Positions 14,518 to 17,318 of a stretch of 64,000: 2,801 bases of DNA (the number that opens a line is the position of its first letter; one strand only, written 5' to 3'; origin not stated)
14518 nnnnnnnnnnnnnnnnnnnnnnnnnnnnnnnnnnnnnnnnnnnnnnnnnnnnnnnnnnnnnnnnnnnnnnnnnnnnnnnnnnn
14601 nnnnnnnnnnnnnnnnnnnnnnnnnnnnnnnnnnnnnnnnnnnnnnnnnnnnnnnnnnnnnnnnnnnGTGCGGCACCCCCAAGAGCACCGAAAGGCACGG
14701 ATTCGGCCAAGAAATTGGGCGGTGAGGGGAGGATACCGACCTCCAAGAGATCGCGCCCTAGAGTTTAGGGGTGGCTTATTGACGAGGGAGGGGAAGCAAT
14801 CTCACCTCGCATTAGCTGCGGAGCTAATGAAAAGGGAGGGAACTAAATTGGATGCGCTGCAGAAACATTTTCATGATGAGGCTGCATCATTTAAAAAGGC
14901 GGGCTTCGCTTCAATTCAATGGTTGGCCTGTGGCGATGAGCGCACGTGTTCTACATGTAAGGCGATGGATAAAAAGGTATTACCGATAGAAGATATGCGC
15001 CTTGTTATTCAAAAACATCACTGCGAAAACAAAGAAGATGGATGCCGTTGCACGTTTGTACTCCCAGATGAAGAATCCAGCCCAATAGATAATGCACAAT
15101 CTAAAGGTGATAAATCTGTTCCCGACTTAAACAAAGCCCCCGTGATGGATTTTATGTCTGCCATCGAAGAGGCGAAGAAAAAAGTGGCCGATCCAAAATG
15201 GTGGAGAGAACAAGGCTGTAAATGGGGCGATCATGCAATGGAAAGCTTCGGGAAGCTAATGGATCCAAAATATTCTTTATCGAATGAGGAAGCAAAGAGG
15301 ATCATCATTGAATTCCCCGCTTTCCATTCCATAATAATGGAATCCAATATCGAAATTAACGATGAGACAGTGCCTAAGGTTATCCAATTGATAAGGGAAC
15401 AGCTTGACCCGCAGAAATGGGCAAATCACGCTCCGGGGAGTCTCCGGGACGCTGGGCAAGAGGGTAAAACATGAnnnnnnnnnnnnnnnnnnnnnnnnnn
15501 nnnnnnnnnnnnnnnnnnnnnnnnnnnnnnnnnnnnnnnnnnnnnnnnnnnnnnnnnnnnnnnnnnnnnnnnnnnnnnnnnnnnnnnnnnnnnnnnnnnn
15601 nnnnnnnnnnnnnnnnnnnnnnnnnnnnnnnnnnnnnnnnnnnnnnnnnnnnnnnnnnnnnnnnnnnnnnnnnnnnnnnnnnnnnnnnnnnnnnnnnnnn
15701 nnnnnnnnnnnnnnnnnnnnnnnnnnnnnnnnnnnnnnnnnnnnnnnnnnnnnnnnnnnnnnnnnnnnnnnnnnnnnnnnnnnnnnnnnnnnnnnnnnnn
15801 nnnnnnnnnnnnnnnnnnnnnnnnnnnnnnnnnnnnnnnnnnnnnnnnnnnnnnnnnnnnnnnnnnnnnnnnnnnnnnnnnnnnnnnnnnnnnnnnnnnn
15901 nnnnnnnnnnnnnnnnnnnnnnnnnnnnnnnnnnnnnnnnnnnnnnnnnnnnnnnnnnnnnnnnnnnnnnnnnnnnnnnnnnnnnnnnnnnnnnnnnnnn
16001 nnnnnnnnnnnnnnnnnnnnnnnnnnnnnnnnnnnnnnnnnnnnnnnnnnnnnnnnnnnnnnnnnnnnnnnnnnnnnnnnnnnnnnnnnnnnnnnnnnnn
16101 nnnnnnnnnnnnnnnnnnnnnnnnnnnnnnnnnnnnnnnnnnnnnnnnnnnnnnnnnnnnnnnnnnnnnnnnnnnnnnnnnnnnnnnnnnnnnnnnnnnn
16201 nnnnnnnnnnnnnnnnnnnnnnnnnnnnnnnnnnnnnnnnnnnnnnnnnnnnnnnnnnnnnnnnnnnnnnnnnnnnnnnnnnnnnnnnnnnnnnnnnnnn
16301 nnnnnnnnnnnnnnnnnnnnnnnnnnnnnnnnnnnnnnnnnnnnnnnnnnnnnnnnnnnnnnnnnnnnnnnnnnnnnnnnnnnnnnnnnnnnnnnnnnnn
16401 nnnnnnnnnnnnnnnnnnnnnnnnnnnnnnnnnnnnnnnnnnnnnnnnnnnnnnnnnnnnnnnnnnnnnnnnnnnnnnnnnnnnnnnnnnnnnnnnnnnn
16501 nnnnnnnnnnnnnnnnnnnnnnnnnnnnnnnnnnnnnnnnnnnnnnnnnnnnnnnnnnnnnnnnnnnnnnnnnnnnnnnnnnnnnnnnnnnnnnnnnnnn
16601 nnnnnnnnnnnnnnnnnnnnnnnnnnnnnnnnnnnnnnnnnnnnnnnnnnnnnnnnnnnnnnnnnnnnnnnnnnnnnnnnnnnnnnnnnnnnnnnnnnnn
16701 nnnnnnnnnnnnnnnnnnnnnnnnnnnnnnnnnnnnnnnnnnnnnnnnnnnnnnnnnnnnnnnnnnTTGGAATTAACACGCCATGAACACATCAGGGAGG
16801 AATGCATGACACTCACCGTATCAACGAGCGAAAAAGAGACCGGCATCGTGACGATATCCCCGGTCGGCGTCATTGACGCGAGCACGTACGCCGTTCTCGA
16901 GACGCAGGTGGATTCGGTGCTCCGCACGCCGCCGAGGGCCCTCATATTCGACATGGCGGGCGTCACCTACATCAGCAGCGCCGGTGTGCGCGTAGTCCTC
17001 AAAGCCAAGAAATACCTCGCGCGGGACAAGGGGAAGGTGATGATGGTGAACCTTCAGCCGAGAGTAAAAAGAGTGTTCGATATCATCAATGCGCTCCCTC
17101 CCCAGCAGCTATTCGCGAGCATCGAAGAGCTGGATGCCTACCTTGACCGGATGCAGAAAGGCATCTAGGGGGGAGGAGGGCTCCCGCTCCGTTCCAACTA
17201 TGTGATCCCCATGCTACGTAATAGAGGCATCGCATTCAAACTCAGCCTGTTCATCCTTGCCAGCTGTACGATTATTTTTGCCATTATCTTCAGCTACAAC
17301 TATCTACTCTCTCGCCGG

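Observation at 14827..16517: Translationally coupled MuF-like (phage head-morphogenesis domain) gene and class-II Fic AMPylase gene outside any prophage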

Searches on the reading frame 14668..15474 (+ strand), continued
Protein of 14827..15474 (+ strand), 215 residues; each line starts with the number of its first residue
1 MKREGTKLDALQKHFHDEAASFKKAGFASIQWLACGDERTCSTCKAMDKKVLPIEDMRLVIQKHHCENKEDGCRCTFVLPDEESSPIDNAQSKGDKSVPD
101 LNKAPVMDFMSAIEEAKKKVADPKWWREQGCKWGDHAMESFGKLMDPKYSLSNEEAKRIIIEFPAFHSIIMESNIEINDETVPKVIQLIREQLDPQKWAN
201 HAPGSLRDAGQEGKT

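Call 59: fold_search(model_id=the predicted structure, library=viral)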
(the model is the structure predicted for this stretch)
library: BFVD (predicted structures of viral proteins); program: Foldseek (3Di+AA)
matches with E <= 10: 353; with E <= 0.001: 0
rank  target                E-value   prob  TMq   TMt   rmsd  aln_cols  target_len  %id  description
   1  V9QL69                1.4e-02  1.00  0.28  0.46   4.2       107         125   15  (no name in the UniProt tables at hand)
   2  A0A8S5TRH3            1.4e-02  1.00  0.29  0.11  10.0       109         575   19  Minor capsid protein [Siphoviridae sp. ct1SN28]
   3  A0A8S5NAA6            1.7e-02  1.00  0.27  0.38   3.9        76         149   22  Minor capsid protein (Fragment) [Siphoviridae sp. ctBmU27]
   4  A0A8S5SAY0            2.3e-02  0.99  0.26  0.17  15.8       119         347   16  Minor capsid component [Myoviridae sp. ctVKV3]
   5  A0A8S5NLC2            2.8e-02  0.54  0.22  0.06  26.7       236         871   14  Minor capsid protein [Siphoviridae sp. ctFbs2]
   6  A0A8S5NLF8            3.0e-02  1.00  0.26  0.29   4.2        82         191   21  Minor capsid protein [Siphoviridae sp. ctOPZ7]
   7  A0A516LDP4            3.0e-02  0.66  0.26  0.14  20.9       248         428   12  (no name in the UniProt tables at hand)
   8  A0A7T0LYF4            3.0e-02  0.57  0.25  0.10  21.1       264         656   17  (no name in the UniProt tables at hand)
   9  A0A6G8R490            4.6e-02  0.98  0.26  0.13  11.8       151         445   12  (no name in the UniProt tables at hand)
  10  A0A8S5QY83            5.4e-02  1.00  0.27  0.24   6.5        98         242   19  Minor capsid protein [Siphoviridae sp. ctg6Y13]
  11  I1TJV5                9.9e-02  1.00  0.26  0.24   3.6        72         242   21  (no name in the UniProt tables at hand)
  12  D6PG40                1.1e-01  0.99  0.26  0.32   4.7        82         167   18  (no name in the UniProt tables at hand)
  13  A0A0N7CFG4            1.4e-01  0.99  0.23  0.41   4.2        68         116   22  Putative DNA primase [Salmonella phage 36]
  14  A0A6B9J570            1.5e-01  0.35  0.27  0.12  19.5       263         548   14  (no name in the UniProt tables at hand)
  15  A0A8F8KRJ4            1.6e-01  0.21  0.22  0.08  15.8       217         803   10  Ubiquitin-like domain-containing protein [Clandestinovirus]
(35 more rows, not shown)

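Call 65: find_homologous_proteins(query=A3, max_evalue=0.01)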
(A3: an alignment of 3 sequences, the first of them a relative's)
Query A3 (3 sequences) (181 aa, profile of the alignment): 3 proteins with E <= 0.01 among 5742 candidates.
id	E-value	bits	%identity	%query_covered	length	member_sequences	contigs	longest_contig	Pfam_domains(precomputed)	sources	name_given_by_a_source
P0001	3.1e-118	411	35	85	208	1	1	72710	PF04233.20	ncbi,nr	ncbi:MAG: hypothetical protein NTX71_11505 [Candidatus Aureabacteria bacterium]|nr:hypothetical prot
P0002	2.6e-115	401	36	82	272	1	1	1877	PF04233.20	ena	-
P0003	4.9e-76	273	100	100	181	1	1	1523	-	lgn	-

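Call 66: find_related_loci(query=A3, collection=metagenome_contigs, flank=6000)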
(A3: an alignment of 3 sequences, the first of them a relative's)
Query A3 (181 aa) in metagenome_contigs; peptide patterns used: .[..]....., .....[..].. (x = any residue, [..] = any of these).
213 stretches matched a pattern, but none encodes a relative of the query by tblastn (E <= 1e-3).

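Call 67: find_related_loci(query=A3, collection=viral_contigs, flank=6000)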
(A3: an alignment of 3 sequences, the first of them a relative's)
Query A3 (181 aa) in viral_contigs; peptide patterns used: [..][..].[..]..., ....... (x = any residue, [..] = any of these).
36 stretches matched a pattern, but none encodes a relative of the query by tblastn (E <= 1e-3).

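Call 80: search_protein_families(library=pfam, proteins=[L001:1343-1522:+, L001:525-776:+], max_evalue=0.01)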
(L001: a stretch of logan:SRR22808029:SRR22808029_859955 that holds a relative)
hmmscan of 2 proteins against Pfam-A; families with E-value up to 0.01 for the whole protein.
L001:1343-1522:+ (60 aa): 0 families

L001:525-776:+ (84 aa): 1 family
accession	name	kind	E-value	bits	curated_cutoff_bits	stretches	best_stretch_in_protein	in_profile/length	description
PF20403.5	DUF6693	-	0.00014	22.5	31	1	36-73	10-49/104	Family of unknown function (DUF6693)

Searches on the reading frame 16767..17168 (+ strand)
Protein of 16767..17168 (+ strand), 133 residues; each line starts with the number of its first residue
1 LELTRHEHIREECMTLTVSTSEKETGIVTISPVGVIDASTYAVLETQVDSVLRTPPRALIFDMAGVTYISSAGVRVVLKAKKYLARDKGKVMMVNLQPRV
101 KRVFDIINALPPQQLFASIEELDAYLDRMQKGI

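Call 18: search_protein_families(library=pfam, proteins=[window:16767-17168:+], max_evalue=0.01)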
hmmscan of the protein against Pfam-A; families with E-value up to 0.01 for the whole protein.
window:16767-17168:+ (133 aa): 2 families
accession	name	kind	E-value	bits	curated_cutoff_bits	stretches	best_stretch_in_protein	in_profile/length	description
PF01740.26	STAS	-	5.1e-17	62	22.6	1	22-121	5-105/106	STAS domain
PF13466.11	STAS_2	-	4e-10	40.2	29.2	1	34-107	5-77/80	STAS domain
